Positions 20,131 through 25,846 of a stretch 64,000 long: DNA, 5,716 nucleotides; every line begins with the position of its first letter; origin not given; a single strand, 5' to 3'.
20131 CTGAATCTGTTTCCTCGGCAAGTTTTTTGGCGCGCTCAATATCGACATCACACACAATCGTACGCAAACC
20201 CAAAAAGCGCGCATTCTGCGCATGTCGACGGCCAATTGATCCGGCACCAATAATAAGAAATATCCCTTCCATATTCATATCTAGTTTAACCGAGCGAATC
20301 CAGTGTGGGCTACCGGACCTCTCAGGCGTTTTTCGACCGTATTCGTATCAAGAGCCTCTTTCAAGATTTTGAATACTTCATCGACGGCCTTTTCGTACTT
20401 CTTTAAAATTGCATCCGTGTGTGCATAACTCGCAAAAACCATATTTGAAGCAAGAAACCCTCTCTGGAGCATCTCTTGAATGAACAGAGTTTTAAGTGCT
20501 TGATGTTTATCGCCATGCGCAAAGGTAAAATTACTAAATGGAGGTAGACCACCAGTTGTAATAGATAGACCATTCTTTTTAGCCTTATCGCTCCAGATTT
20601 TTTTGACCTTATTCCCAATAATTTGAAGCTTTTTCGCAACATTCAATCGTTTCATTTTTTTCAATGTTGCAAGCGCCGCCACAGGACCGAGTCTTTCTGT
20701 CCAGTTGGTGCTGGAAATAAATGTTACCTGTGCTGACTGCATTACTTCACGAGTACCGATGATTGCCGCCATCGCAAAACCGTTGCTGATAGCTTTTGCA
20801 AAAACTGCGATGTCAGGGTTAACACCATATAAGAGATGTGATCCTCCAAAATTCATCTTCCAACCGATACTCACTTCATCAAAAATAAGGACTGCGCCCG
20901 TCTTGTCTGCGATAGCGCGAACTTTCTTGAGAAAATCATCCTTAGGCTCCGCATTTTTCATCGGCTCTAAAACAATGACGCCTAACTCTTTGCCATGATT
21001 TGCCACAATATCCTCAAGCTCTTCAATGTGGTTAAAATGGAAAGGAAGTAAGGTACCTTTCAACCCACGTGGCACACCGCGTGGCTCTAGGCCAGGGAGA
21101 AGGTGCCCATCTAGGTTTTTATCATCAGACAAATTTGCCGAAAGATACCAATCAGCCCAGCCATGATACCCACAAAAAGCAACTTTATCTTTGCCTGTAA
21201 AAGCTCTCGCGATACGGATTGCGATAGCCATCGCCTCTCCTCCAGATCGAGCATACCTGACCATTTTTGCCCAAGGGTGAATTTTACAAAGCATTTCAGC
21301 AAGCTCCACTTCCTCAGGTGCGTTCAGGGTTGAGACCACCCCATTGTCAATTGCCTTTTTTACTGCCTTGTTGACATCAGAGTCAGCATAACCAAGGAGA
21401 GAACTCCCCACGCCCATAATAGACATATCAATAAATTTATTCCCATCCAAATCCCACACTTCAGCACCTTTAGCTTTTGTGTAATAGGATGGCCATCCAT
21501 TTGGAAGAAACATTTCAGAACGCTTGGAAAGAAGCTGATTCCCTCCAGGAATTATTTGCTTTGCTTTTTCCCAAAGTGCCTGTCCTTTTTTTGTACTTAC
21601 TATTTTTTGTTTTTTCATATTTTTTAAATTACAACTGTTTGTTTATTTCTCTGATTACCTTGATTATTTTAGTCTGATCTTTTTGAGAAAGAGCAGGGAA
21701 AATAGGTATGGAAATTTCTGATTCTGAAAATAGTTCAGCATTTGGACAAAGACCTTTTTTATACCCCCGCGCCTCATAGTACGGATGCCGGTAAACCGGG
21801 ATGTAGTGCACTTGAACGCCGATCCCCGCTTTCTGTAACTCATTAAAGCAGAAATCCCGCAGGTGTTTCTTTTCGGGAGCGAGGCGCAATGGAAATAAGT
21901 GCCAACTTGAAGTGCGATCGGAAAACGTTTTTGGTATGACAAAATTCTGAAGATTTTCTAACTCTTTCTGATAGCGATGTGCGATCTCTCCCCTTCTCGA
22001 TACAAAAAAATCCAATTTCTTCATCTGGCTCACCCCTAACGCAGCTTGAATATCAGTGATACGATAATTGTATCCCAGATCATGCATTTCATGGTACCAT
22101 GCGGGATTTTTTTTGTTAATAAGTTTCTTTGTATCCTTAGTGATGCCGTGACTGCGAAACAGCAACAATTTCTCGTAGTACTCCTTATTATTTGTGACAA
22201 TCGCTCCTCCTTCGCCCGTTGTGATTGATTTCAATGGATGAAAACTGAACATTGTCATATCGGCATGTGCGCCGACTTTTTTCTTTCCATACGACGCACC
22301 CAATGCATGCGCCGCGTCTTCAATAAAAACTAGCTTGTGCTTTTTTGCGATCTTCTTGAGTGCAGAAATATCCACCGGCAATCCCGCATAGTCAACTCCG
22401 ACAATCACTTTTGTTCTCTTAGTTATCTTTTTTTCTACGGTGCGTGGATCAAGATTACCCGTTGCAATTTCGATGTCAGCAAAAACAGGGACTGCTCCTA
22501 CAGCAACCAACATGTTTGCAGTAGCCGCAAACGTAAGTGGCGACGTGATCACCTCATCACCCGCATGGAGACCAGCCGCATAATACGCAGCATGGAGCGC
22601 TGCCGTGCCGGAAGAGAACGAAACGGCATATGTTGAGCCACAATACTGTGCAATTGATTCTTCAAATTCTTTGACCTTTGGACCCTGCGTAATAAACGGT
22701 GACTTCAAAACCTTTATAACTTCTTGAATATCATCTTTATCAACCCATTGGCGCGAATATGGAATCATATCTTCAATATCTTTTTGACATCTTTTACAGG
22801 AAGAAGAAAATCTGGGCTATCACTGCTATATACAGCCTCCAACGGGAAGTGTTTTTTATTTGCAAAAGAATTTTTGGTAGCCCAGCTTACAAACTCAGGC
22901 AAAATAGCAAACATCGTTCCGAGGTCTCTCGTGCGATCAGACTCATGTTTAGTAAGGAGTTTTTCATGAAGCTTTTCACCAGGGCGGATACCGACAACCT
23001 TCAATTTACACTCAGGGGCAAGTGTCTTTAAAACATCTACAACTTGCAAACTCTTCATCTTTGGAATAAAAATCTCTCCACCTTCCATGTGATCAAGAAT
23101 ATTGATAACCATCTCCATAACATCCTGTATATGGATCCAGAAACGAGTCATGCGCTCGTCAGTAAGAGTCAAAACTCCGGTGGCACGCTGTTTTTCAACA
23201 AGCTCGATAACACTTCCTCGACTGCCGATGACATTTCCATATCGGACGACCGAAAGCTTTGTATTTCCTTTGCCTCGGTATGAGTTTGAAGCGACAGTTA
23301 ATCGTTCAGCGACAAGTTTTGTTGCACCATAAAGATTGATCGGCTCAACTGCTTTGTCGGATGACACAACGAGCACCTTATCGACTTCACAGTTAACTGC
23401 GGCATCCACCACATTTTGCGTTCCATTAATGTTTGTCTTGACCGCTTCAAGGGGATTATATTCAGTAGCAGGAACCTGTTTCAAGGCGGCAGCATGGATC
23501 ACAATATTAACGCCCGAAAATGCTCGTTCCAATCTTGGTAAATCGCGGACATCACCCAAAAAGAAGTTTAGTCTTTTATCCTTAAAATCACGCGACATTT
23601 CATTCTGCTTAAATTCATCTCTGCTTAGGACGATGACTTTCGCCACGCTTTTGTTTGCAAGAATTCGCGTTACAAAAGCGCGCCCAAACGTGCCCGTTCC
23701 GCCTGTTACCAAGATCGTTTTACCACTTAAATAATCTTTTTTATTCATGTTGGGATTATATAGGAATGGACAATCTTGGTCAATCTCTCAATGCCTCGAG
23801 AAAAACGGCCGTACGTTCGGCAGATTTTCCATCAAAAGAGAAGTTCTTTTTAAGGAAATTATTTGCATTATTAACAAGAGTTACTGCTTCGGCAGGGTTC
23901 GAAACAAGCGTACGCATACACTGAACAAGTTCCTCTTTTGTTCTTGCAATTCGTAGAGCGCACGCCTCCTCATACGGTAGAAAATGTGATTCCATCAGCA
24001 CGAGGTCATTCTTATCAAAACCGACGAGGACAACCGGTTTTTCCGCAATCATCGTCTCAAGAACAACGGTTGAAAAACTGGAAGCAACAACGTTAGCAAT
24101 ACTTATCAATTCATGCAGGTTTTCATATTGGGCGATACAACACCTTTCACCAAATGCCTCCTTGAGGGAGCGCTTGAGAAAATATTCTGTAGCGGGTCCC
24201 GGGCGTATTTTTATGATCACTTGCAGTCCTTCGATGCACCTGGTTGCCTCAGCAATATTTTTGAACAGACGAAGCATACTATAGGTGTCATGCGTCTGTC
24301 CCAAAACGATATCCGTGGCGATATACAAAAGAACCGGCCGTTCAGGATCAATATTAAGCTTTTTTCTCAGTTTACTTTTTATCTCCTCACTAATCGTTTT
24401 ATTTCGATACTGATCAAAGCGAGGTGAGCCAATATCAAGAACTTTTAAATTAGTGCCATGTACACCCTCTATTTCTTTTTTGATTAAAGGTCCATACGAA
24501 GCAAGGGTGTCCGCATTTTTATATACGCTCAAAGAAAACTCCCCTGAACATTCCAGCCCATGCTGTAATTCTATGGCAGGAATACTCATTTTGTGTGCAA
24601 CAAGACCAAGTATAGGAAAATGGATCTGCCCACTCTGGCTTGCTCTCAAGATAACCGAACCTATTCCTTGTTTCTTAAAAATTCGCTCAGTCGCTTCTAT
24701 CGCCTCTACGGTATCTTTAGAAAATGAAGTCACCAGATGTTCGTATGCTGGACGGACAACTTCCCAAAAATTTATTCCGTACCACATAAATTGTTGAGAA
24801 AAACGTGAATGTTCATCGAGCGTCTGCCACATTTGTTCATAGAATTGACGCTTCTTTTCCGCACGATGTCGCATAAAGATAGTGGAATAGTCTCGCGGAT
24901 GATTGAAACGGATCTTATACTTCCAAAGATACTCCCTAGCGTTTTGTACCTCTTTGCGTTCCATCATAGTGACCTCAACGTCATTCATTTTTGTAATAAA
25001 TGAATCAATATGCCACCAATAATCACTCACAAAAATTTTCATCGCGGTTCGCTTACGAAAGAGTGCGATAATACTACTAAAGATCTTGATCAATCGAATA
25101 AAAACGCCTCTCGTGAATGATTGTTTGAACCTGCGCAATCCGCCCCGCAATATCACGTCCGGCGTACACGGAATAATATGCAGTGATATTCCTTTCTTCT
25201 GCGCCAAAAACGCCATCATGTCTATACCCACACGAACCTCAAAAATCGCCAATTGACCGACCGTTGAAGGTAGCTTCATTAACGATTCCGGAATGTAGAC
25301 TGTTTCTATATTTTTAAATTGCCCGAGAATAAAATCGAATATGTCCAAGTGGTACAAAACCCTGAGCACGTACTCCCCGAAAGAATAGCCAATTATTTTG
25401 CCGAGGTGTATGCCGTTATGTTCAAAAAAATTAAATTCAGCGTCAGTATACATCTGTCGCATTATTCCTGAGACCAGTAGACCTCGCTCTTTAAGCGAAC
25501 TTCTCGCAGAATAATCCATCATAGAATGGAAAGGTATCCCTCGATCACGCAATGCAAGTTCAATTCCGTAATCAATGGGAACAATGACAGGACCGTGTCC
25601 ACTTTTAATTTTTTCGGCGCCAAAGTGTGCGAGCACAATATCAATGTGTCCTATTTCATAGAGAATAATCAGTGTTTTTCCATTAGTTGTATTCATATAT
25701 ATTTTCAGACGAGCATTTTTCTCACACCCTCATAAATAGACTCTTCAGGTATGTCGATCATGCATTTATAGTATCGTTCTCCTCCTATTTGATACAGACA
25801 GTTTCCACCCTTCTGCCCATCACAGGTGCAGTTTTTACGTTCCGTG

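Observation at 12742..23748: Pseudaminic-acid-like nonulosonic acid pathway extended by an unusual tailoring set (GAPDH-family dehydrogenase, ATP-grasp ligase, HAD phosphatase, methyltransferase, class III aminotransferase, Gfo/Idh/MocA oxidoreductase)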

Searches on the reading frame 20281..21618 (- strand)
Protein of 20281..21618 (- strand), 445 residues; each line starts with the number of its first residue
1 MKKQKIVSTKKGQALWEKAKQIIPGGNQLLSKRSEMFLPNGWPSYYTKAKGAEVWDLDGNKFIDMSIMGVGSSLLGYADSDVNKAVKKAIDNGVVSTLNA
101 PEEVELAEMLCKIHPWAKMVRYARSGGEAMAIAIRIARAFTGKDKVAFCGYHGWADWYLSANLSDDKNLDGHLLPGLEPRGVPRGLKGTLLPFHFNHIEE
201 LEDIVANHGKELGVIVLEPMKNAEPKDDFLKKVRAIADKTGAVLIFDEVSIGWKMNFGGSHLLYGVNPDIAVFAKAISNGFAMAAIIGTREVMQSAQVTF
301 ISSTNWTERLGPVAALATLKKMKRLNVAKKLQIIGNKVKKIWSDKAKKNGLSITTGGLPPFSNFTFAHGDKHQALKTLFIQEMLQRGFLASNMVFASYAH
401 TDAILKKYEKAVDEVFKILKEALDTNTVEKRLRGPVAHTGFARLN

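Call 3: search_protein_families(library=pfam, proteins=[window:20281-21618:-])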
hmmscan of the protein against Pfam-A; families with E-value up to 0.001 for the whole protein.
window:20281-21618:- (445 aa): 1 family
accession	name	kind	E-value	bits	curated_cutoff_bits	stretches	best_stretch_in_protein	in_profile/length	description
PF00202.27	Aminotran_3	-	1.2e-38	133.3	30.5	1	45-348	12-332/403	Aminotransferase class-III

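Call 4: search_protein_families(library=ncbifam, proteins=[window:20281-21618:-])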
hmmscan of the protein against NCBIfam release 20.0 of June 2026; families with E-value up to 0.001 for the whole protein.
window:20281-21618:- (445 aa): 67 families (the best 25 are shown)
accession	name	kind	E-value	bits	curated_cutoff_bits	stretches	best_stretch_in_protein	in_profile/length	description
NF004856.0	PRK06209.1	equivalog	5.9e-80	268.9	486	1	9-445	8-441/450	glutamate-1-semialdehyde 2,1-aminomutase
NF041362.1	GntE_guanitoxin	equivalog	1e-66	225.3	525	1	9-372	5-373/426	guanitoxin biosynthesis PLP-dependent transaminase GntE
NF000818.0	PRK00062.1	subfamily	2.7e-64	217.4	398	1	9-419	3-427/429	glutamate-1-semialdehyde 2,1-aminomutase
TIGR00713.1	hemL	equivalog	6.6e-60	202.9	527.3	1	13-417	3-421/423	glutamate-1-semialdehyde 2,1-aminomutase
NF009055.0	PRK12389.1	equivalog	1.5e-53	182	637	1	9-420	3-429/431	glutamate-1-semialdehyde 2,1-aminomutase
NF004426.0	PRK05769.1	equivalog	1e-33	116.8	552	1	17-391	15-406/441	acetyl ornithine aminotransferase family protein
NF001864.0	PRK00615.1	equivalog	1.4e-31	109.5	706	1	10-295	5-289/433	glutamate-1-semialdehyde aminotransferase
NF005993.0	PRK08117.1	subfamily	3.4e-31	108.3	574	1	47-340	30-341/433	aspartate aminotransferase family protein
TIGR00707.1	argD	subfamily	1.1e-30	106.7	410.05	1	46-358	13-323/381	acetylornithine/succinylornithine family transaminase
NF006228.0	PRK08360.1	equivalog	2.4e-29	102.3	608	2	215-348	208-346/443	aspartate aminotransferase family protein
NF002874.0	PRK03244.1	equivalog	1.1e-28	100.2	457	1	46-341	29-318/399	acetylornithine transaminase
NF004714.0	PRK06058.1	subfamily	2e-28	99.3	639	2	209-340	221-357/447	4-aminobutyrate--2-oxoglutarate transaminase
NF005376.0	PRK06918.1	equivalog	3.4e-28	98.2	676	2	29-155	20-155/451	4-aminobutyrate--2-oxoglutarate transaminase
NF049976.1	AmadipTransam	equivalog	2.3e-27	96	650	1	46-351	18-338/416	2-aminoadipate transaminase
TIGR00700.1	GABAtrnsam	equivalog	2.7e-27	95.4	506.65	1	41-341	14-332/420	4-aminobutyrate--2-oxoglutarate transaminase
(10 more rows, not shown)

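Call 40: search_solved_structures(query=window:20281-21618:-, max_evalue=1e-20)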
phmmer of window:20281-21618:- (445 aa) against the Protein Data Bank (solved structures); distinct sequences matched with E-value up to 1e-20: 37.
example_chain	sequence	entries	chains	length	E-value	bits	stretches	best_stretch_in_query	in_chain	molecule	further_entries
3l44_A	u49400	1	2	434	1.2e-45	159.4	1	7-359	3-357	Glutamate-1-semialdehyde 2,1-aminomutase 1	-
6w80_A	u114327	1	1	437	1.7e-44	155.7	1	11-299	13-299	Glutamate-1-semialdehyde 2,1-aminomutase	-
5hdm_A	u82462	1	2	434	2.2e-43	152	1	3-373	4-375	Glutamate-1-semialdehyde 2,1-aminomutase 1, chloroplastic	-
5i92_A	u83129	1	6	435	2.4e-42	148.5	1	11-325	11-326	Glutamate-1-semialdehyde 2,1-aminomutase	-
2e7u_A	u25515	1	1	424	3.6e-41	144.7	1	13-358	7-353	Glutamate-1-semialdehyde 2,1-aminomutase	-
6k8h_A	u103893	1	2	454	8.3e-40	140.2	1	14-337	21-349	Aminotransferase class-III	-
2hoy_A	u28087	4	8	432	1.8e-38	135.8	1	9-373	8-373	Glutamate-1-semialdehyde 2,1-aminomutase (GSAM) apo-form | Glutamate-1-semialdehyde 2,1-aminomutase (GSAM) pmp-form | Glutamate-1-semialdehyde 2,1-aminomutase (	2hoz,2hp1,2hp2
3fq7_A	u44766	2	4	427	2.2e-38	135.5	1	9-373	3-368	Glutamate-1-semialdehyde 2,1-aminomutase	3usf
3fq8_A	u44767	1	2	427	3e-38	135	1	9-373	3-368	Glutamate-1-semialdehyde 2,1-aminomutase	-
2gsa_A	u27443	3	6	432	3.5e-38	134.9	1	9-373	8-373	GLUTAMATE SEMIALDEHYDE AMINOTRANSFERASE | PROTEIN (GLUTAMATE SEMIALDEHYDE AMINOTRANSFERASE)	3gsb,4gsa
3fqa_A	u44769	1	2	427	5.7e-38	134.1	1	9-373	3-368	Glutamate-1-semialdehyde 2,1-aminomutase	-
2cfb_A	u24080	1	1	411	3.1e-37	131.7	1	40-407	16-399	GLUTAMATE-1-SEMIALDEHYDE 2,1-AMINOMUTASE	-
2epj_A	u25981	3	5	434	6.4e-36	127.4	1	6-356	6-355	Glutamate-1-semialdehyde 2,1-aminomutase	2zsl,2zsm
3bs8_A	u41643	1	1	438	1.3e-35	126.4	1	8-367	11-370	Glutamate-1-semialdehyde 2,1-aminomutase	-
4e77_A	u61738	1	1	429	3.9e-35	124.8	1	10-327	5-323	Glutamate-1-semialdehyde 2,1-aminomutase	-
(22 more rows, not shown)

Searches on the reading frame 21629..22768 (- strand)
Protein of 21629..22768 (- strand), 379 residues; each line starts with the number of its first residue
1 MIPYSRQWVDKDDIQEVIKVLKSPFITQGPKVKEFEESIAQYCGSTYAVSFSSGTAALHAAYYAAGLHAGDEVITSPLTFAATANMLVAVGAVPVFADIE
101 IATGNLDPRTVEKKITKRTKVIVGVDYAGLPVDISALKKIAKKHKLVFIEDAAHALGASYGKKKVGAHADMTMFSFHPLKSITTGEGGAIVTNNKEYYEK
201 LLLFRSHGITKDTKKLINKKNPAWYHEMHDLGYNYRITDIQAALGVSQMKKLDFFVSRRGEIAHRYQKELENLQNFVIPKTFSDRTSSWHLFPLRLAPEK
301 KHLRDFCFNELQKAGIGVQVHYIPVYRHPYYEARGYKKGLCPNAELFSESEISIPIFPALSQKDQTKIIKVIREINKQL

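Call 3: search_protein_families(library=pfam, proteins=[window:21629-22768:-])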
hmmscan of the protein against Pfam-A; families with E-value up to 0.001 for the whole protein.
window:21629-22768:- (379 aa): 5 families
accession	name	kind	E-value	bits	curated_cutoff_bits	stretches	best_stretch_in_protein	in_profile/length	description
PF01041.23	DegT_DnrJ_EryC1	-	2.9e-124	415.4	19.8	1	10-372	4-359/360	DegT/DnrJ/EryC1/StrS aminotransferase family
PF01053.26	Cys_Met_Meta_PP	-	5.7e-09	35.5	27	1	28-200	50-221/381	Cys/Met metabolism PLP-dependent enzyme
PF00155.27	Aminotran_1_2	-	2.1e-08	34.2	19.7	1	32-161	44-195/361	Aminotransferase class I and II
PF01212.27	Beta_elim_lyase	-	1.3e-07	31.7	27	1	30-274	32-269/288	Beta-eliminating lyase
PF00266.25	Aminotran_5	-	8.7e-06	25.4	21.5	1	32-216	45-236/371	Aminotransferase class-V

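Call 4: search_protein_families(library=ncbifam, proteins=[window:21629-22768:-])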
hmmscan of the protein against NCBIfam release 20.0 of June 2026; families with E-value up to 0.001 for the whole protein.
window:21629-22768:- (379 aa): 38 families (the best 25 are shown)
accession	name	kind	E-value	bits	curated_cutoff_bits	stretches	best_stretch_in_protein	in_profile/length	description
TIGR03588.1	PseC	equivalog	2.3e-150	500.8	423.5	1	1-375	1-379/380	UDP-4-amino-4,6-dideoxy-N-acetyl-beta-L-altrosamine transaminase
NF008658.2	PRK11658.1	equivalog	4.9e-90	301.9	631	1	2-377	5-378/379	UDP-4-amino-4-deoxy-L-arabinose aminotransferase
TIGR04181.1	NHT_00031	hypoth_equivalog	2.6e-71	240.4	420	1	10-355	9-357/359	LegC family aminotransferase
NF008687.0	PRK11706.1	equivalog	3.2e-69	233.5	375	1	1-375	1-373/375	dTDP-4-amino-4,6-dideoxygalactose transaminase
NF011936.0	PRK15407.1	equivalog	1.7e-61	208.2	423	2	2-208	37-251/440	lipopolysaccharide biosynthesis protein RfbH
TIGR02379.1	ECA_wecE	subfamily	7.7e-54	182.9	434.85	1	23-375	24-374/376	dTDP-4-amino-4,6-dideoxy-D-glucose transaminase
TIGR04427.1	PLP_DesI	equivalog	5.7e-53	180.4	650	1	21-374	42-381/390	dTDP-4-dehydro-6-deoxyglucose aminotransferase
NF004125.0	PRK05613.1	equivalog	1.4e-09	37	765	1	29-188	68-223/437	O-acetylhomoserine/O-acetylserine sulfhydrylase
NF006003.0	PRK08133.1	equivalog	9e-09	34.5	522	1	29-208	65-244/396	O-succinylhomoserine sulfhydrylase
NF004609.0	PRK05939.1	equivalog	9e-08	31.4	555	1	29-175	60-205/412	cystathionine gamma-synthase family protein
TIGR01326.1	OAH_OAS_sulfhy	subfamily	1e-07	31.1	495.1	1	30-176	57-201/418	O-acetylhomoserine aminocarboxypropyltransferase/cysteine synthase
NF005871.0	PRK07811.1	equivalog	1.2e-07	30.6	513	1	28-203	59-233/389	cystathionine gamma-synthase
NF000586.1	PRK00011.1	subfamily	1.7e-07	30.4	335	1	49-201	82-240/404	serine hydroxymethyltransferase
NF005263.0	PRK06767.1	equivalog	2.3e-07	30.2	617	1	29-175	60-204/392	methionine gamma-lyase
NF004650.0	PRK05994.1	equivalog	2.3e-07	30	667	1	31-177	64-208/427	O-acetylhomoserine aminocarboxypropyltransferase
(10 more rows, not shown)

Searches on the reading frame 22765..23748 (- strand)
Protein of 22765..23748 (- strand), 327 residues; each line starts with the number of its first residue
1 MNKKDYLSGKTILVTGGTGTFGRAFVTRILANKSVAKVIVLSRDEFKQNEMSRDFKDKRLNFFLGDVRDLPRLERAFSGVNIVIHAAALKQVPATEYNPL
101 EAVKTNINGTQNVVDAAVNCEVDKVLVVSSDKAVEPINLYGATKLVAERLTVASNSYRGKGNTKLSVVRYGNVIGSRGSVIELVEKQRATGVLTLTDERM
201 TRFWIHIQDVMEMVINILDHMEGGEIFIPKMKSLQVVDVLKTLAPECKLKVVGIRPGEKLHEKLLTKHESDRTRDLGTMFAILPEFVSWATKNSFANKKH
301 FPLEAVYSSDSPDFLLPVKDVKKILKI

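Call 3: search_protein_families(library=pfam, proteins=[window:22765-23748:-])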
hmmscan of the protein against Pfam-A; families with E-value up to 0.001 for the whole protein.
window:22765-23748:- (327 aa): 12 families
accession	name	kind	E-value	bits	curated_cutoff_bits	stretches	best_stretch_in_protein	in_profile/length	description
PF02719.21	Polysacc_synt_2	-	2.2e-93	313.1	20.2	1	12-282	1-291/293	Polysaccharide biosynthesis protein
PF01370.27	Epimerase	-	1.1e-31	110.6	20.9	1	12-225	1-235/240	NAD dependent epimerase/dehydratase family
PF01073.25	3Beta_HSD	-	5.1e-21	75.4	22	1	13-136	1-122/280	3-beta hydroxysteroid dehydrogenase/isomerase family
PF16363.11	GDP_Man_Dehyd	-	7.4e-20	72.1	27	1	13-251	1-270/332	GDP-mannose 4,6 dehydratase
PF07993.18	NAD_binding_4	-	1.2e-11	44.7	20.1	1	14-134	1-140/258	Male sterility protein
PF04321.23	RmlD_sub_bind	-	1.5e-11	44.4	27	1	11-200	2-180/287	RmlD substrate binding domain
PF13460.12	NAD_binding_10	-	1.2e-10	42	27.2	1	16-134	1-102/184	NAD(P)H-binding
PF05368.20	NmrA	-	6.7e-10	39.5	27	1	10-126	3-103/298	NmrA-like family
PF00106.31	adh_short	-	8.1e-08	32.4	26.6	1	10-152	1-161/195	short chain dehydrogenase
PF08659.16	KR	-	7.8e-07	29.6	22.6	1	11-131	2-137/180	KR domain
PF03435.24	Sacchrp_dh_NADP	-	0.00018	22.3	25.1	1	12-87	1-76/129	Saccharopine dehydrogenase NADP binding domain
PF01488.26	Shikimate_DH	-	0.00038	21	24.3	1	5-123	8-118/138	Shikimate / quinate 5-dehydrogenase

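Call 4: search_protein_families(library=ncbifam, proteins=[window:22765-23748:-])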
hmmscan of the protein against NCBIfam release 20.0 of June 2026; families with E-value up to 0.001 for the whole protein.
window:22765-23748:- (327 aa): 50 families (the best 25 are shown)
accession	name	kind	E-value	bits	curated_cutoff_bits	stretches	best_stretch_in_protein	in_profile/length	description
TIGR03589.1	PseB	equivalog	6.9e-125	416.3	407.75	1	7-323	2-322/324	UDP-N-acetylglucosamine 4,6-dehydratase (inverting)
TIGR04130.1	FnlA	equivalog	4.5e-69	232.9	730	1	8-288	3-288/337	UDP-N-acetylglucosamine 4,6-dehydratase/5-epimerase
TIGR04180.1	EDH_00030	hypoth_equivalog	7.8e-20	71.1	475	1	12-244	1-253/297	NAD-dependent 4,6-dehydratase LegB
TIGR01179.1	galE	equivalog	1.9e-15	56.5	262.3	1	12-179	2-182/332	UDP-glucose 4-epimerase GalE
TIGR03466.1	HpnA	hypoth_equivalog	3e-15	55.9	367.65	1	11-133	2-116/327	hopanoid-associated sugar epimerase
TIGR01181.1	dTDP_gluc_dehyt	equivalog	4.6e-15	55.5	365.1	1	12-227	2-240/321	dTDP-glucose 4,6-dehydratase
NF041293.1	G6PDh_Azf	equivalog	2.8e-14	53.2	400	1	10-136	3-121/252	NAD-dependent glucose-6-phosphate dehydrogenase Azf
TIGR02622.1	CDP_4_6_dhtase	equivalog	9e-14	51.3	278.45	1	8-175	3-193/352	CDP-glucose 4,6-dehydratase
TIGR02197.1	heptose_epim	equivalog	1.9e-13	50.3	274.6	1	12-223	1-235/316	ADP-glyceromanno-heptose 6-epimerase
NF005539.0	PRK07201.1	equivalog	1.9e-11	43.4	549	1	12-129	3-123/657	SDR family oxidoreductase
NF007956.0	PRK10675.1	subfamily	3.5e-10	39.5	394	1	12-131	3-125/338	UDP-glucose 4-epimerase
TIGR01214.1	rmlD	equivalog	7.7e-10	38.3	224.05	1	11-194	1-174/285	dTDP-4-dehydrorhamnose reductase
NF042423.1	oxyalk_red_Shew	equivalog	2.5e-09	36.7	580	1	10-130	9-118/331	2-alkyl-3-oxoalkanoate reductase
TIGR01777.1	yfcH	hypoth_equivalog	3.6e-09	36.6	207.35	1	12-221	1-214/292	TIGR01777 family oxidoreductase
TIGR01746.1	Thioester-redct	subfamily_domain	4.6e-09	36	213.35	1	11-245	1-279/371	thioester reductase domain-containing protein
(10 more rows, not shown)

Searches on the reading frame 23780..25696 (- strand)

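Call 6: search_protein_families(library=pfam, proteins=[window:23780-25696:-], max_evalue=0.00001)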
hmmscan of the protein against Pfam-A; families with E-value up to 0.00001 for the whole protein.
window:23780-25696:- (638 aa): 1 family
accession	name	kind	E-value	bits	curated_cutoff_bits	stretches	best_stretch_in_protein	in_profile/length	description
PF04464.20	Glyphos_transf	-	3.5e-11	43.1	22.1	1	390-628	130-360/367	CDP-Glycerol:Poly(glycerophosphate) glycerophosphotransferase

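Call 43: search_protein_families(library=ncbifam, proteins=[window:23780-25696:-], max_evalue=0.01)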
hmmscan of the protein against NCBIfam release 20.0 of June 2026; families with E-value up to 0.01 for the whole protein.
window:23780-25696:- (638 aa): 6 families
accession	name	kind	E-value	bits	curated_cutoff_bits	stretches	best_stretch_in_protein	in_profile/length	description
NF041713.1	Tar_polymTarL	equivalog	9.7e-12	44.3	1000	1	418-629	353-555/562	teichoic acid ribitol-phosphate polymerase TarL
NF046086.1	BFO_1060_trans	domain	4.6e-09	35.9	200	1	486-635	216-362/365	BFO_1060 family glycosyltransferase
NF041712.1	techglyph_taseTarF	equivalog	1.2e-07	31.1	550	1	417-625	176-378/388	teichoic acid glycerol-phosphate transferase TarF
NF041711.1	TagprimaseTarB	equivalog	0.001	18.4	500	0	413-461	172-217/362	teichoic acid glycerol-phosphate primase TarB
TIGR04326.1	O_ant_LIC13510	subfamily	0.0018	16.8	250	1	455-566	449-551/602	TIGR04326 family surface carbohydrate biosynthesis protein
NF012028.0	PRK15484.1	subfamily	0.0086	15.2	618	0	432-557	172-306/380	lipopolysaccharide N-acetylglucosaminyltransferase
